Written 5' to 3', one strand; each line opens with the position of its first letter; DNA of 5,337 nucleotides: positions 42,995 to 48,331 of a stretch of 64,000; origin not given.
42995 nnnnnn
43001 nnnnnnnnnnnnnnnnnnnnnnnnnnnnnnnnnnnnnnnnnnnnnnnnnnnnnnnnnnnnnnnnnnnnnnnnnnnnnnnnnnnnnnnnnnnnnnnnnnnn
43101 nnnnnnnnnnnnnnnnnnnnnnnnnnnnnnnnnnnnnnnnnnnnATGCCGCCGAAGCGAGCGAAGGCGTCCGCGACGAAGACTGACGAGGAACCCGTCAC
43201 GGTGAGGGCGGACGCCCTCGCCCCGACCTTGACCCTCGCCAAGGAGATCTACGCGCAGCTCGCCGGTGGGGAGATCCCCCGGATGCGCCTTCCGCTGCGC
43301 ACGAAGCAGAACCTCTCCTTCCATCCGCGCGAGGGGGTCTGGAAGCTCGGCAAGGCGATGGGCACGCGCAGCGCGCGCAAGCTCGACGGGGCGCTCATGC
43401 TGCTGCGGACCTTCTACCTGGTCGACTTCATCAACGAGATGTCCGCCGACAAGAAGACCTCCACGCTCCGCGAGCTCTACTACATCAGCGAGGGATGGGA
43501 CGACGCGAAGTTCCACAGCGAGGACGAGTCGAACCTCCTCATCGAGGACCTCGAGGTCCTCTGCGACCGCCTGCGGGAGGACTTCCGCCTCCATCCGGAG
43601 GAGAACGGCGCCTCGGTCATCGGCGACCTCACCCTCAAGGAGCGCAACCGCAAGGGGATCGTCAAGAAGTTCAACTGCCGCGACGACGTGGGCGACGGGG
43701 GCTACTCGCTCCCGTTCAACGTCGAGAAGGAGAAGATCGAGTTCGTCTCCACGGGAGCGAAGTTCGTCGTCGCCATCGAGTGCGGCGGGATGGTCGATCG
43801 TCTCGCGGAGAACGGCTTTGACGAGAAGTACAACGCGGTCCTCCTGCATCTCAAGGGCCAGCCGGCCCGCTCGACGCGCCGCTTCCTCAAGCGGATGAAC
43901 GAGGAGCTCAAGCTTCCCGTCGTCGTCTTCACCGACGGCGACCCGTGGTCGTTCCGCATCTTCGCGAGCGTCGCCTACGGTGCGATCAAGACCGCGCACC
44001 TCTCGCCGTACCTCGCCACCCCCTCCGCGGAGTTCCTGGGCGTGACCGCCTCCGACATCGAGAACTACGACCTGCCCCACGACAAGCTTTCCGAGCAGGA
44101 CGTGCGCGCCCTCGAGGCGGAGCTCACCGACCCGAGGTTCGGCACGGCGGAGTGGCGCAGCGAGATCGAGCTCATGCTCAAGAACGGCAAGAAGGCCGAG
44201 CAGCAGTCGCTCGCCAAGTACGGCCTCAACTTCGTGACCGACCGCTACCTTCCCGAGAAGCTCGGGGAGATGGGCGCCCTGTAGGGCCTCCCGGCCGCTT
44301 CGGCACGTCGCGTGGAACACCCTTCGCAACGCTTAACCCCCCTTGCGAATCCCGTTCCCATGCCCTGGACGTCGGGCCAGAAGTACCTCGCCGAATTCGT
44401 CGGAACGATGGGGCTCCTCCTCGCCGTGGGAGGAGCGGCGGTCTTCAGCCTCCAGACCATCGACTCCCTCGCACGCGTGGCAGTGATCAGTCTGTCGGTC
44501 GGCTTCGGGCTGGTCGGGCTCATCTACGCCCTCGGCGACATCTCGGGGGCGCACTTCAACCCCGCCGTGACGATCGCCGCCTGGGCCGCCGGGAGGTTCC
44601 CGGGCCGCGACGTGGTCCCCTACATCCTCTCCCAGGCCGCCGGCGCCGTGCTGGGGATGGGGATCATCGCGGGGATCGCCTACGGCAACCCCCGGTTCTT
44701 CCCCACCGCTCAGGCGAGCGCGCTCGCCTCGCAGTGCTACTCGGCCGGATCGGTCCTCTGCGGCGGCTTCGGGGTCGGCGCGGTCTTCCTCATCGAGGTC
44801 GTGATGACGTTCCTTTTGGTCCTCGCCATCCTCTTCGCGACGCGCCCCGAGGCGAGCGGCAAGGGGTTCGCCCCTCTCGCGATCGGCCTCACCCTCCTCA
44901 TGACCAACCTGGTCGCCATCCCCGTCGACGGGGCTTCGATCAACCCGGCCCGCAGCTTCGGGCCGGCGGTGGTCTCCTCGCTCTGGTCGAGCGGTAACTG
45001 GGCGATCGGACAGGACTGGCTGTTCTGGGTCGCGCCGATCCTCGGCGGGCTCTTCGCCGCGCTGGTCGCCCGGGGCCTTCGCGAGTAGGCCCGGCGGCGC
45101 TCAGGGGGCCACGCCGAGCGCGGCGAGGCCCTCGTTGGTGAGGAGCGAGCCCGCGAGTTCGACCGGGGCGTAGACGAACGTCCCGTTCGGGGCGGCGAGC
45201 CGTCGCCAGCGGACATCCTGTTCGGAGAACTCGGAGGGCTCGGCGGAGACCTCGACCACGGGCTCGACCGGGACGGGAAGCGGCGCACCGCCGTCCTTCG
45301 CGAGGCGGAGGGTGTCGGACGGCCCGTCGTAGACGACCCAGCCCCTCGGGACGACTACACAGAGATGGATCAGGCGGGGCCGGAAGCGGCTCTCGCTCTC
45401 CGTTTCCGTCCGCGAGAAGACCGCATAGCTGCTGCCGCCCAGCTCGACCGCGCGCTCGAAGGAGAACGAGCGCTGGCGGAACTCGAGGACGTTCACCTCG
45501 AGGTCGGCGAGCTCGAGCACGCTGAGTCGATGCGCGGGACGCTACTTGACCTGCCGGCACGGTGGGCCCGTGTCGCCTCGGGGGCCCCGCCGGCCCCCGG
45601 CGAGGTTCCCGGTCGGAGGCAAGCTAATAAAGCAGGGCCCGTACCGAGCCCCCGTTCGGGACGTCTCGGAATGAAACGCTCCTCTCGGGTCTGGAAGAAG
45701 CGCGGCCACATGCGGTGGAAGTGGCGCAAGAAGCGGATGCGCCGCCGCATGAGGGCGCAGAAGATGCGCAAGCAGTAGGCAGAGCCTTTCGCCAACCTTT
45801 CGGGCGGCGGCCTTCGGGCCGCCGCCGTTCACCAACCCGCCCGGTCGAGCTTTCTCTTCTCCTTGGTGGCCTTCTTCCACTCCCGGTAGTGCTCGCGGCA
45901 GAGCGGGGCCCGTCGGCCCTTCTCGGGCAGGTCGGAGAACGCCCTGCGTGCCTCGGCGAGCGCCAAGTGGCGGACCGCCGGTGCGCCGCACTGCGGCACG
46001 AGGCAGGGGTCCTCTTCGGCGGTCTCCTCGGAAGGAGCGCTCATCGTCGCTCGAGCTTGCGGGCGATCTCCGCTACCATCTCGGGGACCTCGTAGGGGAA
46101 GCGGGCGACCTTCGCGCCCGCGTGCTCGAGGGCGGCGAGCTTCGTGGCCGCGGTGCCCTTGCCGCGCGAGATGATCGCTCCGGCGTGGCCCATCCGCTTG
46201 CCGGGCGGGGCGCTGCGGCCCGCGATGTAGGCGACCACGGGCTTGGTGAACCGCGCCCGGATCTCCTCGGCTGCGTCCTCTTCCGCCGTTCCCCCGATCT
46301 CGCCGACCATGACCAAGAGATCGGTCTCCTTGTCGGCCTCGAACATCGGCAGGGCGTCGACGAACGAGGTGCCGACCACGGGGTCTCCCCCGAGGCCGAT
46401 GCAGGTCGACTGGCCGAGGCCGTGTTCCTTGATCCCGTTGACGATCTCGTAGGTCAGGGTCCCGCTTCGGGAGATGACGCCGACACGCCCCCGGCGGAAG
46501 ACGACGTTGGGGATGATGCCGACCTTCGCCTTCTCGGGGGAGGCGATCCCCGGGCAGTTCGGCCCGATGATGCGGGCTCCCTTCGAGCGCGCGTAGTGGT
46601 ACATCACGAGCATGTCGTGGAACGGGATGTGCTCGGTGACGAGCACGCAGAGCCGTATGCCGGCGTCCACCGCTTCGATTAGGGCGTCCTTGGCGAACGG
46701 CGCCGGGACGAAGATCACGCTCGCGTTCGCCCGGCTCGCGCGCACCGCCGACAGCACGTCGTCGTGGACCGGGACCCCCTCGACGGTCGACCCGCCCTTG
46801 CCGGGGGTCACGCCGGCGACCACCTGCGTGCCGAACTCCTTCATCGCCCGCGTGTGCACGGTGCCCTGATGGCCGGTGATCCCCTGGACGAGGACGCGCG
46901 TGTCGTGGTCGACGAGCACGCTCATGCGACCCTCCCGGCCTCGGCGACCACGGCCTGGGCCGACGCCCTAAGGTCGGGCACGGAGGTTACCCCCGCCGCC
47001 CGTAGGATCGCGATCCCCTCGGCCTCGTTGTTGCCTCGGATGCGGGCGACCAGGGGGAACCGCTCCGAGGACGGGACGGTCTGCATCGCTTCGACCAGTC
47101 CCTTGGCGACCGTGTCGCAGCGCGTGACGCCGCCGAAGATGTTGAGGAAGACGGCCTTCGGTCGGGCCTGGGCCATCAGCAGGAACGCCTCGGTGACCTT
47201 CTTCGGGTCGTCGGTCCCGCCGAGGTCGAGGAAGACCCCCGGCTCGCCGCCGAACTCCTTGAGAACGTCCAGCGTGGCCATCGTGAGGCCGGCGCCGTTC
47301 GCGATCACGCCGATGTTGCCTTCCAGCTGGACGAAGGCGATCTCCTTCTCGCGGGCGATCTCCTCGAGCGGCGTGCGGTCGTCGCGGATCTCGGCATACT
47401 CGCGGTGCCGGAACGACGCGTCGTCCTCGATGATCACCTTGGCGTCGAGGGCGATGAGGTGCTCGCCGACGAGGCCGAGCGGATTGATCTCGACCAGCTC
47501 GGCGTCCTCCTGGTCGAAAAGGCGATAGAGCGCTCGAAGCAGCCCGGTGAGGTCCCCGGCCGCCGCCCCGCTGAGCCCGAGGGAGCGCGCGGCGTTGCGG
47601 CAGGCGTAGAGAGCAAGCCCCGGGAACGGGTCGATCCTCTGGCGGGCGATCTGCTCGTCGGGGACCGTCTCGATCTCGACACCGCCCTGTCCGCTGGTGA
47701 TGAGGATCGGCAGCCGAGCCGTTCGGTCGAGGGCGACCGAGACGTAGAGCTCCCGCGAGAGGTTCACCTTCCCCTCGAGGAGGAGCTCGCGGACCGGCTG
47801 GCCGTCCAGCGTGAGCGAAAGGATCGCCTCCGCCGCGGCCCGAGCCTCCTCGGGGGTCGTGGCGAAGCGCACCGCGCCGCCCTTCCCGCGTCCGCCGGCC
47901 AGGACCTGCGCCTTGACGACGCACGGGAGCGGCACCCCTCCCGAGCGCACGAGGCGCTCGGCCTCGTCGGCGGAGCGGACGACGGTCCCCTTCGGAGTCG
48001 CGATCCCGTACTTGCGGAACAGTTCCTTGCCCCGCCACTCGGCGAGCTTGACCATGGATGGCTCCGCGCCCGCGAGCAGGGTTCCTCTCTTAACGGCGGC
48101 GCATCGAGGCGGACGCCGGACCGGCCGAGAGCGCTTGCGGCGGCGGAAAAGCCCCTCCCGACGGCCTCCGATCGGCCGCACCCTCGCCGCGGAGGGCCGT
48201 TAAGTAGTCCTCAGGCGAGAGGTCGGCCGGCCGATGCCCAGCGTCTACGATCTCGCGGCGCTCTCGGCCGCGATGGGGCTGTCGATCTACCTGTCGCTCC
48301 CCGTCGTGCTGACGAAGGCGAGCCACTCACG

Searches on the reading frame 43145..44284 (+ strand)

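Call 79: search_protein_families(library=pfam, proteins=[window:43145-44284:+], max_evalue=0.001)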
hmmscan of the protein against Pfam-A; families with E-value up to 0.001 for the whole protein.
window:43145-44284:+ (379 aa): 3 families
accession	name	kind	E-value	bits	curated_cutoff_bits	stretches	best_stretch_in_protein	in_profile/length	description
PF21180.3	TOP6A-Spo11_Toprim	-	7.6e-59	198.9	24.1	1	207-373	1-170/170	Topoisomerase 6 subunit A/Spo11, Toprim domain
PF20768.2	Topo_VI_alpha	-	9.8e-19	67.3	23.6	1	152-202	1-48/50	All-beta domain in DNA topoisomerase VI alpha subunit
PF04406.19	TP6A_N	-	1.9e-13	50.5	26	1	86-148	3-61/62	Type IIB DNA topoisomerase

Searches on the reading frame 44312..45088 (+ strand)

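Call 79: search_protein_families(library=pfam, proteins=[window:44312-45088:+], max_evalue=0.001)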
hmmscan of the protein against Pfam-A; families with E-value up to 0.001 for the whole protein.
window:44312-45088:+ (258 aa): 1 family
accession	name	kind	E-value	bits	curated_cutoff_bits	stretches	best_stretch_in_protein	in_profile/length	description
PF00230.25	MIP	-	3e-47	161.7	25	1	20-252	6-221/222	Major intrinsic protein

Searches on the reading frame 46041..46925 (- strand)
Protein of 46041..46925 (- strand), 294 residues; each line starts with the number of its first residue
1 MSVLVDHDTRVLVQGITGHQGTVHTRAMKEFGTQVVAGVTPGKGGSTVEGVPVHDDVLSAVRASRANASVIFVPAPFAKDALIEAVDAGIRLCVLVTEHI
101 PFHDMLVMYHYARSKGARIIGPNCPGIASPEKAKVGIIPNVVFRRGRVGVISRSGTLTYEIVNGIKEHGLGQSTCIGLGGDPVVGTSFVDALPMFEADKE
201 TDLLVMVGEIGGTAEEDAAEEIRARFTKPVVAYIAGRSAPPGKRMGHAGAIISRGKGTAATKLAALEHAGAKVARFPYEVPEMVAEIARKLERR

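Call 79: search_protein_families(library=pfam, proteins=[window:46041-46925:-], max_evalue=0.001)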
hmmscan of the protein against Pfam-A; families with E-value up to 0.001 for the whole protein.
window:46041-46925:- (294 aa): 4 families
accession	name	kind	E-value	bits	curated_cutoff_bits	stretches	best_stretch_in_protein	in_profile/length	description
PF02629.25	CoA_binding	-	1.9e-26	93.1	22.3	1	7-99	2-97/97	CoA binding domain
PF00549.24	Ligase_CoA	-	1.9e-23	83.4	24.5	1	151-270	1-126/128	CoA-ligase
PF13607.11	Succ_CoA_lig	-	1.6e-11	44.6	27.4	1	145-253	1-108/138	Succinyl-CoA ligase like flavodoxin domain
PF13380.12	CoA_binding_2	-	2.2e-06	28.6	22.8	1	25-128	20-114/116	CoA binding domain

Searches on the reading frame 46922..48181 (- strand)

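Call 79: search_protein_families(library=pfam, proteins=[window:46922-48181:-], max_evalue=0.001)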
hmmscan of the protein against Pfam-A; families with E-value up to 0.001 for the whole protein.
window:46922-48181:- (419 aa): 5 families
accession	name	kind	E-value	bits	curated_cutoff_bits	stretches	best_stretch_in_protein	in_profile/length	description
PF08442.15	ATP-grasp_2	-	9.9e-52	175.9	29.5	1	45-235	1-200/202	ATP-grasp domain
PF00549.24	Ligase_CoA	-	1.5e-19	70.9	24.5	1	294-409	2-123/128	CoA-ligase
PF13549.11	ATP-grasp_5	-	5.2e-12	46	27.6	1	45-251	9-221/221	ATP-grasp domain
PF24948.1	Citrate_synth_N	-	9.6e-09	35.4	83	1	87-259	54-228/232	ATP-citrate synthase ATP-grasp domain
PF01071.24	GARS_A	-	2.9e-06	27.7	27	1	52-140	7-90/194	Phosphoribosylglycinamide synthetase, ATP-grasp (A) domain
